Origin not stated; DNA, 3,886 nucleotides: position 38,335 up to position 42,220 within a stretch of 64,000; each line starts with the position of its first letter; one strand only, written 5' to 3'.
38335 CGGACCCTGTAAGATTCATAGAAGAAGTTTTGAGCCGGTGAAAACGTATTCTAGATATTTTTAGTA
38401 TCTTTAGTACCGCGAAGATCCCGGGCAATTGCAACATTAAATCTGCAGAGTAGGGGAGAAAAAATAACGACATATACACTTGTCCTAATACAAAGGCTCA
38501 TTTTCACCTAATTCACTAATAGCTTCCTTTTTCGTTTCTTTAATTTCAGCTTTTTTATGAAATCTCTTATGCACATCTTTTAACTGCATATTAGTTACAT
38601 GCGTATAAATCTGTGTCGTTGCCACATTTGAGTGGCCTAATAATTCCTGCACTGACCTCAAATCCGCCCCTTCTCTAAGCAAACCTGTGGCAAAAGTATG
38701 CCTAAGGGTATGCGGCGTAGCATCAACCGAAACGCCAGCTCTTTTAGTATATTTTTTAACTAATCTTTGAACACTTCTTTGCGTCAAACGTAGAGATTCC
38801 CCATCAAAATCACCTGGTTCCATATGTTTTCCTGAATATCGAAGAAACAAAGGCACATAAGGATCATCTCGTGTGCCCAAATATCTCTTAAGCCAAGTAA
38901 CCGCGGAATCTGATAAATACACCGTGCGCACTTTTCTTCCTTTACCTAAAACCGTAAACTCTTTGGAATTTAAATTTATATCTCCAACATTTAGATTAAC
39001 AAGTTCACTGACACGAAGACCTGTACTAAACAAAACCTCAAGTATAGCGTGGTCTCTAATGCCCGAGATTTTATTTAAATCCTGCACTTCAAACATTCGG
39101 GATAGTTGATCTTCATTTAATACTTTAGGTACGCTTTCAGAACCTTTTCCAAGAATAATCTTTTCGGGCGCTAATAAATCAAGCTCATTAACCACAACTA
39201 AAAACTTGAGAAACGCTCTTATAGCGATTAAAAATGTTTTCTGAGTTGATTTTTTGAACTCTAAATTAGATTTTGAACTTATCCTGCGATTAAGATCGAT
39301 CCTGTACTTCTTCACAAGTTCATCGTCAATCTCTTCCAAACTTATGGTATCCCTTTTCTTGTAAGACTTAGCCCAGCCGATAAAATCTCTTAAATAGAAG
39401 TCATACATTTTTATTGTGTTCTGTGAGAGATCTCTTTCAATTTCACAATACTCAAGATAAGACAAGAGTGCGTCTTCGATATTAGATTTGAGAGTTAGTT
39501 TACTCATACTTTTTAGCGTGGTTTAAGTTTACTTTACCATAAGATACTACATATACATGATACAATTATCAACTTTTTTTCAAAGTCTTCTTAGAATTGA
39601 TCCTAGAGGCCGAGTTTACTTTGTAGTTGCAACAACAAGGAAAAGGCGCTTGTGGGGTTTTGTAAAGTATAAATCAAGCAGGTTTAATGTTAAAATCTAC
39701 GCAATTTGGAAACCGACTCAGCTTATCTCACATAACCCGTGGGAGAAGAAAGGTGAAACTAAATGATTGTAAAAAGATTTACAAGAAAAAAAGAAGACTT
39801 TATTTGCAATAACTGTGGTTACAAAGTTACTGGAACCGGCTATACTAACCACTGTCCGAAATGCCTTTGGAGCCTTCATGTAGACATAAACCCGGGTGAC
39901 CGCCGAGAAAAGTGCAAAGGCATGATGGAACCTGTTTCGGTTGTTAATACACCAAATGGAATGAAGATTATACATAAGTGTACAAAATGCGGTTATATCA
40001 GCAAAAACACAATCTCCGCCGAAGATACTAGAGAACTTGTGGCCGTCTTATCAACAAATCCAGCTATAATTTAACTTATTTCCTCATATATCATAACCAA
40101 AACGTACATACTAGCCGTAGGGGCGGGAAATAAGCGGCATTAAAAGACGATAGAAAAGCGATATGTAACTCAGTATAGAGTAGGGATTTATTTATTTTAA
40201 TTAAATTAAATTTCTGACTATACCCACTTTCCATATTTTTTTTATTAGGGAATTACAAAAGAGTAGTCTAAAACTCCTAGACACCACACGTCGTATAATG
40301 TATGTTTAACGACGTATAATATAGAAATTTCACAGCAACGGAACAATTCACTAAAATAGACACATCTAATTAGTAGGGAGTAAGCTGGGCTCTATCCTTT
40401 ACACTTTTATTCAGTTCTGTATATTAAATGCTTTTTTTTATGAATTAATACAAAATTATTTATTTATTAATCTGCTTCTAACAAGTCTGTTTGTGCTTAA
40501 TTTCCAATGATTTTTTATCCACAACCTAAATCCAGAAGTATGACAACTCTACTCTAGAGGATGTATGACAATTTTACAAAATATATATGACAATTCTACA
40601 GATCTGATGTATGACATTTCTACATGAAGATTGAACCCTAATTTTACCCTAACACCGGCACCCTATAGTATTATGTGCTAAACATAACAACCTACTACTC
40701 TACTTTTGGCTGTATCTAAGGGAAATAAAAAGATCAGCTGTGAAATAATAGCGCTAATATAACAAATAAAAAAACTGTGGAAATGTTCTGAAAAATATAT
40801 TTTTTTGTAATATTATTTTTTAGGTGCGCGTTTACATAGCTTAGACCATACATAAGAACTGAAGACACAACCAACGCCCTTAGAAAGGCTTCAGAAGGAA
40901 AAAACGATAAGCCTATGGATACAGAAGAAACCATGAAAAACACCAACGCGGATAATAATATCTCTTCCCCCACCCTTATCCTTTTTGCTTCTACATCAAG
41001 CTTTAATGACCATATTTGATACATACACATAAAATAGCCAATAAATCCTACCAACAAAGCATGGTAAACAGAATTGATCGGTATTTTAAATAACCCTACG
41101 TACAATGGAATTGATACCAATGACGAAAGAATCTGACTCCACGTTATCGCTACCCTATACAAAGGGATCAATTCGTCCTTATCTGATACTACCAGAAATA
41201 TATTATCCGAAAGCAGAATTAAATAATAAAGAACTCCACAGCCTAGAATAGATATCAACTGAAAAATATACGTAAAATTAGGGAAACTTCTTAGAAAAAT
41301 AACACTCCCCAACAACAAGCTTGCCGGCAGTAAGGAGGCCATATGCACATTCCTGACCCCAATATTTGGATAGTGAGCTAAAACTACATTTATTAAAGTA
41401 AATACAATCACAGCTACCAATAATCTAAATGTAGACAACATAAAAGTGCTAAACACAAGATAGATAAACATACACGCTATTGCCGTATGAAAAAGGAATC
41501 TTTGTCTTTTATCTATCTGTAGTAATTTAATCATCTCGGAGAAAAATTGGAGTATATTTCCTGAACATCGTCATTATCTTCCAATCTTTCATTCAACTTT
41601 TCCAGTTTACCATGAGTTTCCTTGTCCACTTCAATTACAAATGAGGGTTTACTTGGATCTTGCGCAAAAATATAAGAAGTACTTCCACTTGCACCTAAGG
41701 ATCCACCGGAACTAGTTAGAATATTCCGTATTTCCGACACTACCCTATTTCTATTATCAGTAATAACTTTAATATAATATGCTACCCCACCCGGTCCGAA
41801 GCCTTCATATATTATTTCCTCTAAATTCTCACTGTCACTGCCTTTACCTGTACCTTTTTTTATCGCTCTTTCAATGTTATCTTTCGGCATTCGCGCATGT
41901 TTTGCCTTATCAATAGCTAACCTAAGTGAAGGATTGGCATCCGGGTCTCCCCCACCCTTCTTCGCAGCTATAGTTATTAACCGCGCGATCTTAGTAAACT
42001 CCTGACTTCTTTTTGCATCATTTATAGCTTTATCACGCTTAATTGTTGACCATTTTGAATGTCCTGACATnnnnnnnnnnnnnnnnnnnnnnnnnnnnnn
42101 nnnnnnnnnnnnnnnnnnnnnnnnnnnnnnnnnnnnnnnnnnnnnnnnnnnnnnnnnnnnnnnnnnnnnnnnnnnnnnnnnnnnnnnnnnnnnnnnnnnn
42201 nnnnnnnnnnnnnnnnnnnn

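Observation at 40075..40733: A 660-bp AT-rich non-coding region with a perfect DnaA box and four iteron-like repeats, a candidate replication origin or element boundary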

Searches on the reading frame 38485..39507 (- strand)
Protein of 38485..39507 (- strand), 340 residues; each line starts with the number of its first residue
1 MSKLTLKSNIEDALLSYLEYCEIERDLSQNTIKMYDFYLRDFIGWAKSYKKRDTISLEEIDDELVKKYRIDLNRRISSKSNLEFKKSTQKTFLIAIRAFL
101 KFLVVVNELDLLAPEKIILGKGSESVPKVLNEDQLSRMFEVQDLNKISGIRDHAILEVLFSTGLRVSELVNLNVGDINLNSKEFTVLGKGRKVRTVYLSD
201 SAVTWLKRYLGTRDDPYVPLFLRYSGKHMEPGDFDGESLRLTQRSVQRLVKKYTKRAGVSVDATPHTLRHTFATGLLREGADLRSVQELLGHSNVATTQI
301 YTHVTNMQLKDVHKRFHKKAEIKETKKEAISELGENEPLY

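Call 13: search_protein_families(library=pfam, proteins=[window:38485-39507:-], max_evalue=0.01)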
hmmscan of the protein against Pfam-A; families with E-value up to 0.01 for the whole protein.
window:38485-39507:- (340 aa): 3 families
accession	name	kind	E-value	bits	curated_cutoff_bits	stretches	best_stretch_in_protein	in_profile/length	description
PF00589.27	Phage_integrase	-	1.6e-44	152.2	27.1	1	128-305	1-169/172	Phage integrase family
PF02899.23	Phage_int_SAM_1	-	1.5e-07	32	22.3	1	16-104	3-80/83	Phage integrase, N-terminal SAM-like domain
PF13495.12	Phage_int_SAM_4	-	0.00025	21.8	27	0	17-73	5-54/85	Phage integrase, N-terminal SAM-like domain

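Call 16: find_related_loci(query=window:38485-39507:-, collection=genome_contigs, flank=10000)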
Query window:38485-39507:- (340 aa) in genome_contigs; peptide patterns used: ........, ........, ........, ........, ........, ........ (x = any residue, [..] = any of these).
102 stretches matched a pattern; 7 encode a relative of the query (tblastn E <= 1e-3); 7 distinct loci.
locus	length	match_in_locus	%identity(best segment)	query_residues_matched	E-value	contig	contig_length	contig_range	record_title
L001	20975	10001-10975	70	1-325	8e-157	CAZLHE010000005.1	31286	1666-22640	MAG TPA_asm: uncultured Candidatus Saccharibacteria bacterium isolate binchicken_co220_46 genome assembly, contig: NODE_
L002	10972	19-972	69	1-318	2e-153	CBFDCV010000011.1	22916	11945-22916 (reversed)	MAG TPA_asm: uncultured candidate division WWE3 bacterium isolate SRR26215684_binner13_Refined_38 genome assembly, conti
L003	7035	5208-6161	67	1-318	4e-153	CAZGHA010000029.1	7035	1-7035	MAG TPA_asm: uncultured Candidatus Saccharibacteria bacterium isolate binchicken_co39_211 genome assembly, contig: NODE_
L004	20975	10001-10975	69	14-333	3e-152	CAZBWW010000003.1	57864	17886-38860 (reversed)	MAG TPA_asm: uncultured Candidatus Saccharibacteria bacterium isolate SRP329715_co1_384 genome assembly, contig: NODE_60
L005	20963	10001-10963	68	1-321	7e-152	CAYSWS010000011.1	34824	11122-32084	MAG TPA_asm: uncultured Candidatus Saccharibacteria bacterium isolate SRP214966_co1_463 genome assembly, contig: NODE_16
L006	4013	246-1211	68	5-326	7e-154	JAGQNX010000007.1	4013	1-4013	MAG: candidate division WWE3 bacterium isolate HKST-UBA79 2014-04-01_1_(paired)_contig_21766, whole genome shotgun seque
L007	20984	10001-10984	66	8-338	6e-145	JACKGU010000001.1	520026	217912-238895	MAG: Candidatus Nomurabacteria bacterium isolate HK-STAS-PATE-46 HK-STAS-PATE-46_1, whole genome shotgun sequence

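Call 22: find_encoding_contigs(protein=window:38485-39507:-, flank=10000, max_places=6)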
Protein window:38485-39507:- (340 aa): 1 contig read that carries it; 1 place shown.
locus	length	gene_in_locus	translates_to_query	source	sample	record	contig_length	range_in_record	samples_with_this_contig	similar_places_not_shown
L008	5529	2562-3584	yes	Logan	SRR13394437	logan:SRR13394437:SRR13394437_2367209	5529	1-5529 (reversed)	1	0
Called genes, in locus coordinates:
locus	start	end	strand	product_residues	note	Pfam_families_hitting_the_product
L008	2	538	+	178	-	?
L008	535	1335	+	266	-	-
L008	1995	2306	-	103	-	PF12647:RNHCP, PF21349:RUBY_RBDX (faint)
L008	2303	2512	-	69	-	-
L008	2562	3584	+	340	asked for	PF02899:Phage_int_SAM_1, PF00589:Phage_integrase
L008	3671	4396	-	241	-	PF01351:RNase_HII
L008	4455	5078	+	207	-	PF07690:MFS_1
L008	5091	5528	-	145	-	?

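Call 32: search_protein_families(library=ncbifam, proteins=[window:38485-39507:-], max_evalue=0.001)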
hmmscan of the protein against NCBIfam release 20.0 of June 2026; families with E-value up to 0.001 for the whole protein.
window:38485-39507:- (340 aa): 13 families
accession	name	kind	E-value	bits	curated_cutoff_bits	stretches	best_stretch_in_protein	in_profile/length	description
TIGR02225.1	recomb_XerD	equivalog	9.5e-74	248.3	329.6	1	16-319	2-289/290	site-specific tyrosine recombinase XerD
TIGR02224.1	recomb_XerC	equivalog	8.2e-73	245.3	335.15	1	16-320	2-293/295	tyrosine recombinase XerC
NF001399.0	PRK00283.1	subfamily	1.1e-71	241.6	279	1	11-320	6-299/300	tyrosine recombinase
NF040815.2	recomb_XerA_Arch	equivalog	9.2e-64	215.5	220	1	17-312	3-262/263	site-specific tyrosine recombinase/integron integrase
NF002331.0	PRK01287.1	subfamily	4.8e-51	173.8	371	1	11-332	27-340/365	site-specific tyrosine recombinase XerC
NF003462.0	PRK05084.1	equivalog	8.1e-40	136.6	267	1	150-318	195-358/360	tyrosine recombinase XerS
TIGR02249.1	integrase_gron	subfamily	2.5e-39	135.5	265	2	241-312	237-308/315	integron integrase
NF011946.0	PRK15417.1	equivalog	8.8e-27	94.1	435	2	243-317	254-328/337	integron integrase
NF007371.0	PRK09871.1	subfamily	4.8e-13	49.1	222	1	240-318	110-188/198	tyrosine-type DNA invertase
NF007370.0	PRK09870.1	subfamily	7.1e-12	45.4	221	1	150-314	32-189/200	tyrosine-type DNA invertase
NF040693.1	recomb_GmtY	equivalog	1.1e-08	34.8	340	1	243-310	375-438/441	gamma-mobile-trio recombinase GmtY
NF041502.1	integrase_1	equivalog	7.3e-08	31.6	350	1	240-314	296-370/484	site-specific integrase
NF047926.1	integrase_GmtZ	equivalog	0.00082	17.5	600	0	240-326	407-492/784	gamma-mobile-trio integrase GmtZ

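Call 58: find_homologous_proteins(query=window:38485-39507:-, max_evalue=1e-30)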
Query window:38485-39507:- (340 aa): 7562 proteins with E <= 1e-30 among 8000 candidates; the best 120 are listed.
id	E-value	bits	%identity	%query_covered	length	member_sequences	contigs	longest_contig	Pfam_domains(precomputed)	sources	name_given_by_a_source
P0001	7.9e-218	740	100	100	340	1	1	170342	PF00589.28,PF02899.24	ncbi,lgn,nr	ncbi:tyrosine-type recombinase/integrase [Patescibacteria group bacterium]|nr:tyrosine-type recombin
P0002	2.7e-155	534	74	94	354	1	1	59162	PF00589.28,PF02899.24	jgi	jgi:site-specific recombinase XerD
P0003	3.3e-153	528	74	94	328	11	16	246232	PF00589.28,PF02899.24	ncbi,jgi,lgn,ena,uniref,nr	ncbi:hypothetical protein A3F07_03400 [candidate division WWE3 bacterium RIFCSPHIGHO2_12_FULL_38_15]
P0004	1.3e-152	526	73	94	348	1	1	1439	PF00589.28,PF02899.24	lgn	-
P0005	1.9e-152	525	71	98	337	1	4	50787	PF00589.28,PF02899.24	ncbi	-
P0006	3.0e-152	525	70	99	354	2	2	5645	PF00589.28,PF02899.24,PF22823.3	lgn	-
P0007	3.0e-152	525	72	97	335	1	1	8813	PF00589.28,PF02899.24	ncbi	-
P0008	3.7e-152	524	69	98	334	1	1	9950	PF00589.28,PF02899.24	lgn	-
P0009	1.1e-151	523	72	94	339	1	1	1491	PF00589.28,PF02899.24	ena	-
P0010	1.3e-151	522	69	98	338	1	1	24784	PF00589.28,PF02899.24,PF22823.3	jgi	jgi:site-specific recombinase XerD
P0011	2.0e-151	522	70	97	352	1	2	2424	PF00589.28,PF02899.24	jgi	jgi:site-specific recombinase XerD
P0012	3.3e-151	521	72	94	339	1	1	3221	PF00589.28,PF02899.24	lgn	-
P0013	4.7e-151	521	72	94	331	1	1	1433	PF00589.28,PF02899.24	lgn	-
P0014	4.9e-151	520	73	93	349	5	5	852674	PF00589.28,PF02899.24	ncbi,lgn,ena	-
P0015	7.0e-151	520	70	95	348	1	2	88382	PF00589.28,PF02899.24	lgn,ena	-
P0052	8.9e-148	510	70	94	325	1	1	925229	PF00589.28,PF02899.24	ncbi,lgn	-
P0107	2.8e-145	502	68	94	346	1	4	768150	PF00589.28,PF02899.24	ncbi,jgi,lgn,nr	ncbi:MAG: tyrosine recombinase XerD [Patescibacteria group bacterium]|nr:MAG: tyrosine recombinase X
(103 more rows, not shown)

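Call 59: find_encoding_contigs(protein=P0052, flank=10000, max_places=3)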
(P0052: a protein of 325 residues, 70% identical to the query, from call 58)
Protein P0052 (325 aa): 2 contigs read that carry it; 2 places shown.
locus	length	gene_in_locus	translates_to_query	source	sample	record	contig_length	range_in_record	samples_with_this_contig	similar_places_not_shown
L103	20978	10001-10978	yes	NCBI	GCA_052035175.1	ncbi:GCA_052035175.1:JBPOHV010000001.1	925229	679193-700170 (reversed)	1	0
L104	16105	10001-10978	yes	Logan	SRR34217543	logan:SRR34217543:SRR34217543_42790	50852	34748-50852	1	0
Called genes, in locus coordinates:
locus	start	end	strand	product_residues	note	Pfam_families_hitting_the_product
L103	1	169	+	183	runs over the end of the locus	PF08207:EFP_N, PF01132:EFP, PF09285:Elong-fact-P_C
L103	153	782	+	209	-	-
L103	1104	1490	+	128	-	PF00072:Response_reg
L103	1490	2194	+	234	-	PF00849:PseudoU_synth_2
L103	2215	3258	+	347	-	PF13399:LytR_C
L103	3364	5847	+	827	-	PF26449:DUF8128, PF01935:DUF87 (weak)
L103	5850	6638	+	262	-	-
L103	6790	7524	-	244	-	-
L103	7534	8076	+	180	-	PF20772:TACO1_YebC_N, PF01709:Transcrip_reg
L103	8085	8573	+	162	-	PF02075:RuvC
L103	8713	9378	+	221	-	-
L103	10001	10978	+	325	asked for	PF02899:Phage_int_SAM_1 (faint), PF00589:Phage_integrase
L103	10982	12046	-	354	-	PF00478:IMPDH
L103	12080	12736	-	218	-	PF01351:RNase_HII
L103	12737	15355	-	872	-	PF00521:DNA_topoisoIV, PF03989:DNA_gyraseA_C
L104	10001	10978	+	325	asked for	PF02899:Phage_int_SAM_1 (faint), PF00589:Phage_integrase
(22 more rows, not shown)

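Call 60: find_encoding_contigs(protein=P0014, flank=10000, max_places=3)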
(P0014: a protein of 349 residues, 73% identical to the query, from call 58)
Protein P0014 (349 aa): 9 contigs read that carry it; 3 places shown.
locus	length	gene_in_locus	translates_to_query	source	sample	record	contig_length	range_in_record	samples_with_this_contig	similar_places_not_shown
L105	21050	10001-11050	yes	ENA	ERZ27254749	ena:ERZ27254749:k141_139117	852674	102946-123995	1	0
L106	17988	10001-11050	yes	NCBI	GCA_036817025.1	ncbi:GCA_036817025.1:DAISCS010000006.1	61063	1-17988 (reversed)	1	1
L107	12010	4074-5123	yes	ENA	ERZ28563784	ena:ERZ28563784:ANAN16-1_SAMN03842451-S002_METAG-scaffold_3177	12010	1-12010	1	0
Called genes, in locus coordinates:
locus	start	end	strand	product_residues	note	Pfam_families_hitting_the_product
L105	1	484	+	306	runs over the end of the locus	PF01258:zf-dskA_traR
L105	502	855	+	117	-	PF01252:Peptidase_A8 (weak)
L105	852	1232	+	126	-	PF00072:Response_reg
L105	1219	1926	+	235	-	PF00849:PseudoU_synth_2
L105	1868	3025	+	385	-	PF13399:LytR_C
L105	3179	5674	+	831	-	PF26449:DUF8128, PF01935:DUF87, PF10412:TrwB_AAD_bind (weak)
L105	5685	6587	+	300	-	-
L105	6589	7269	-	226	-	PF07719:TPR_2 (faint), PF14559:TPR_19, PF00515:TPR_1 (weak)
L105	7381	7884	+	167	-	PF20772:TACO1_YebC_N, PF01709:Transcrip_reg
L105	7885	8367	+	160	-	PF02075:RuvC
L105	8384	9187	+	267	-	-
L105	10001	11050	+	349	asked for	PF02899:Phage_int_SAM_1, PF00589:Phage_integrase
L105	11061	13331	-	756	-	PF01725:Ham1p_like, PF00478:IMPDH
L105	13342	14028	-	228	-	PF01351:RNase_HII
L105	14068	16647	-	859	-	PF00521:DNA_topoisoIV, PF03989:DNA_gyraseA_C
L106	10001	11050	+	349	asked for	PF02899:Phage_int_SAM_1, PF00589:Phage_integrase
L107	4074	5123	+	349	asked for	PF02899:Phage_int_SAM_1, PF00589:Phage_integrase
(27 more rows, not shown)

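Call 61: find_encoding_contigs(protein=P0107, flank=10000, max_places=3)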
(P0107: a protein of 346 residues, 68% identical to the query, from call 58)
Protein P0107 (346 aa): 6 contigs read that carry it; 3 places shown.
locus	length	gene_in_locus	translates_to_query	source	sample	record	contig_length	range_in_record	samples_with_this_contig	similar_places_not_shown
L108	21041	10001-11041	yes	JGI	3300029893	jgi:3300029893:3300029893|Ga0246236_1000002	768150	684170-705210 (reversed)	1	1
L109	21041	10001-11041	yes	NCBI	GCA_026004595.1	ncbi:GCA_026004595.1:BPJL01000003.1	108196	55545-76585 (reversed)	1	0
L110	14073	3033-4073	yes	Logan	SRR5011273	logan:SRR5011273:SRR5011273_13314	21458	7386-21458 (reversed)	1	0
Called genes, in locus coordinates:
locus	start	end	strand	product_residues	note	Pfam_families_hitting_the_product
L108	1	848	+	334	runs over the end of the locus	PF01258:zf-dskA_traR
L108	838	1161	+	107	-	PF01252:Peptidase_A8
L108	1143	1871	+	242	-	PF00849:PseudoU_synth_2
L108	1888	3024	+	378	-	PF13399:LytR_C (faint)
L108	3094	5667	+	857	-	PF26449:DUF8128, PF01935:DUF87, PF10412:TrwB_AAD_bind (weak)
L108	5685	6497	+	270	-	-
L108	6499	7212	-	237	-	PF00515:TPR_1 (faint), PF07719:TPR_2 (faint), PF14559:TPR_19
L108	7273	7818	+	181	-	PF20772:TACO1_YebC_N, PF01709:Transcrip_reg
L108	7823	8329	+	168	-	PF02075:RuvC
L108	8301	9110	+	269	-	-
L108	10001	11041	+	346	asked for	PF02899:Phage_int_SAM_1 (weak), PF00589:Phage_integrase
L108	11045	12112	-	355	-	PF00478:IMPDH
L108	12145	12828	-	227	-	PF01351:RNase_HII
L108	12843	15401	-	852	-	PF00521:DNA_topoisoIV, PF03989:DNA_gyraseA_C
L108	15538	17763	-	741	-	PF03030:H_PPase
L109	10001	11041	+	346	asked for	PF02899:Phage_int_SAM_1 (weak), PF00589:Phage_integrase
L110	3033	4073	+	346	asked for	PF02899:Phage_int_SAM_1 (weak), PF00589:Phage_integrase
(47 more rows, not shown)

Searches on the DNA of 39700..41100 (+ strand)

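Call 10: search_rna_families(source=window, start=39700, end=41100, threshold=evalue, max_evalue=10)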
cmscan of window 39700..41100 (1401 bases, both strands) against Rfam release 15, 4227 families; matches with E-value up to 10: 4.
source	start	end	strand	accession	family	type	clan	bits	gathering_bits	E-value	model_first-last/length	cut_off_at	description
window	40528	40605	-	RF01301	snoR4a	Gene; snRNA; snoRNA; CD-box;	-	19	50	3.4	1-77/77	no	Small nucleolar RNA snoR4a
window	40140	40237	+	RF01201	snR40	Gene; snRNA; snoRNA; CD-box;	CL00054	15.7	50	4.2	1-93/93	no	Small nucleolar RNA snR40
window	40786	40904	-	RF02350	psRNA6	Gene; sRNA;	-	13.6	60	0.43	1-333/333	no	Nitrosomonas sRNA psRNA6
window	40167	40186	+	RF02914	DUF805b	Cis-reg;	CL00115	12.5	35.6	3.3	1-35/35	no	DUF805b RNA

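Call 56: search_dna_similar(query=window:40250-40733:+, collection=plasmids, mode=distant, max_evalue=0.01, max_rows=10)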
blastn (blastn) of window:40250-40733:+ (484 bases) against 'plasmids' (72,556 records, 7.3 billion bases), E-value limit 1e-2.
No match.

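Call 57: search_dna_similar(query=window:40250-40733:+, collection=phages, mode=distant, max_evalue=0.01, max_rows=10)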
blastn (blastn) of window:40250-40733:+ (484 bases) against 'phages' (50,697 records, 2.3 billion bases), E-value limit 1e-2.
No match.

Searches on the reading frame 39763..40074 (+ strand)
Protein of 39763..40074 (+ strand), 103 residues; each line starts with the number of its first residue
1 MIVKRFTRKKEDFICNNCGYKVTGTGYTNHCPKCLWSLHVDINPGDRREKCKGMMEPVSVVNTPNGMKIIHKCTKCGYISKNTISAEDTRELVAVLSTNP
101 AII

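Call 13: search_protein_families(library=pfam, proteins=[window:39763-40074:+], max_evalue=0.01)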
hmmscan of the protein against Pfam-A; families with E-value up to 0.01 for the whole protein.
window:39763-40074:+ (103 aa): 11 families
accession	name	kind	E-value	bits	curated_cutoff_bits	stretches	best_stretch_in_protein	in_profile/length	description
PF12647.12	RNHCP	-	3.9e-29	100.9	24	1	11-92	2-88/90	RNHCP domain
PF21349.2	RUBY_RBDX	-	7.3e-06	25.8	26.5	1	14-34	2-22/30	Rubrerythrin, rubredoxin-like domain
PF08209.17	Sgf11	-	6.3e-05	22.9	26.4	1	10-35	2-27/33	Sgf11 (transcriptional regulation protein)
PF23455.1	DUF7129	-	0.00016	21.7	30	1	8-34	7-33/45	Domain of unknown function (DUF7129)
PF14803.11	Zn_ribbon_Nudix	-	0.0012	19.2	25.6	0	29-49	1-21/34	Nudix N-terminal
PF16503.10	zn-ribbon_14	-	0.0027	17.6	34.9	1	72-84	2-14/32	Zinc-ribbon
PF03107.22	C1_2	-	0.0039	17.9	26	1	8-40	13-45/48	C1 domain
PF07282.18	Cas12f1-like_TNB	-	0.0065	17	26.3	0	14-43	30-55/60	Cas12f1-like, TNB domain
PF12773.13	DZR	-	0.0069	17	27.3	0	9-39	9-35/45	Double zinc ribbon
PF19769.4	CPxCG_zf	-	0.008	16.4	27.2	1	51-99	4-52/183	CPxCG-related zinc finger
PF19882.4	DUF6355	-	0.0082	16.8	26.6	0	17-51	2-37/61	Family of unknown function (DUF6355)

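Call 32: search_protein_families(library=ncbifam, proteins=[window:39763-40074:+], max_evalue=0.001)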
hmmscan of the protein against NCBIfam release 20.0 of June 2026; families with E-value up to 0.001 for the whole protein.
window:39763-40074:+ (103 aa): 1 family
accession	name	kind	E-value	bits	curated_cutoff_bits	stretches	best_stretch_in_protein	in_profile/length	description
NF045767.1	RuberyRbr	equivalog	9.9e-06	25.7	200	0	8-35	153-181/194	rubrerythrin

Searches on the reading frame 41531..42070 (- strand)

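Call 13: search_protein_families(library=pfam, proteins=[window:41531-42070:-], max_evalue=0.01)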
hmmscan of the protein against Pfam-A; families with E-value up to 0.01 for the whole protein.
window:41531-42070:- (179 aa): 2 families
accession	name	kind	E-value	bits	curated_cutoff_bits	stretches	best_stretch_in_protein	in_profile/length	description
PF20772.2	TACO1_YebC_N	-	1.9e-32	112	36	1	5-76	1-73/73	TACO1/YebC protein N-terminal domain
PF01709.26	Transcrip_reg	-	2.4e-27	96.1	27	2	83-137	1-55/160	TACO1/YebC second and third domain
